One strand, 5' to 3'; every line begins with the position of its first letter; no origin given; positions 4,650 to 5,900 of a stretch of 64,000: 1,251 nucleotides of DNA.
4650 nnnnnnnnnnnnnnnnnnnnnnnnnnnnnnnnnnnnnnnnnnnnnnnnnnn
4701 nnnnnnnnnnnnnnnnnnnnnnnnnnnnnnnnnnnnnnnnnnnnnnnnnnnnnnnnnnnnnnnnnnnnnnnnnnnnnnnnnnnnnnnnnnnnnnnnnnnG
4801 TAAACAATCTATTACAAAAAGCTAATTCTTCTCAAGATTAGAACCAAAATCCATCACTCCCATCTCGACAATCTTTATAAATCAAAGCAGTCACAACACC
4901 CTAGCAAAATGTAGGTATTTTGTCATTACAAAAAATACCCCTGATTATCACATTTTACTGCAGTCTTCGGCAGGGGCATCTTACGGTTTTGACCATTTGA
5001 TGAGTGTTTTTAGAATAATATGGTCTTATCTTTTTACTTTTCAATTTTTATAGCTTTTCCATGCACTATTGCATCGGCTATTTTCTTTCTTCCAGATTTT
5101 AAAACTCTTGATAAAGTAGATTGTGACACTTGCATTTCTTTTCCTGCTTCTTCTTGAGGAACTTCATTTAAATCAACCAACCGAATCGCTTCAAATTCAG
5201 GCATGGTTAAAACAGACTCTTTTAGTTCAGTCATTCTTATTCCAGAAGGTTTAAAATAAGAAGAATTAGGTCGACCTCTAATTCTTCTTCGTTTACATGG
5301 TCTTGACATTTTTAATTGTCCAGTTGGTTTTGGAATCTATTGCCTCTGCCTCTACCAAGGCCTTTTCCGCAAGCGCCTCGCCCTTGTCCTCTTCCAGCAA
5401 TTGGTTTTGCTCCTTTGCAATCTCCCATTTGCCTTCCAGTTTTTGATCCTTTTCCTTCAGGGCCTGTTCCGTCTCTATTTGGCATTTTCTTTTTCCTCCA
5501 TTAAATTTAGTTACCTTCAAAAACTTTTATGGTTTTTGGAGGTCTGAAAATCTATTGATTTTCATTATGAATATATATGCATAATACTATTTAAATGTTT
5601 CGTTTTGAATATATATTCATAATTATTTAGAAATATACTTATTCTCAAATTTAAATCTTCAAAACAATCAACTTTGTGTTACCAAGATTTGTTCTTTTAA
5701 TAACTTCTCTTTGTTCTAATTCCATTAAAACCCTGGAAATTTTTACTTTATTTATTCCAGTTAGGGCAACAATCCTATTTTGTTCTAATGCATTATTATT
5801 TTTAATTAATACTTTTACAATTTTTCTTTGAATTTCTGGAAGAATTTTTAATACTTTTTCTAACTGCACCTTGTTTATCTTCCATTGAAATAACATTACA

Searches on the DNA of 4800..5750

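Call 69: search_rna_families(source=window, start=4800, end=5750, threshold=evalue, max_evalue=1)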
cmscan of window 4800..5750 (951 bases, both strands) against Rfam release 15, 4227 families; matches with E-value up to 1: 2.
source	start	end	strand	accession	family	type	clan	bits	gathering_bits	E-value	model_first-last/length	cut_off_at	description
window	5250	5297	-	RF00768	MIR405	Gene; miRNA;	-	22.3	102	0.43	1-83/83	no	MIR405 microRNA precursor family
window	5351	5473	+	RF02174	SMAD5-AS1_2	Gene; lncRNA;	-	14.2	50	0.73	1-129/129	no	SMAD5 antisense RNA 1 conserved region 2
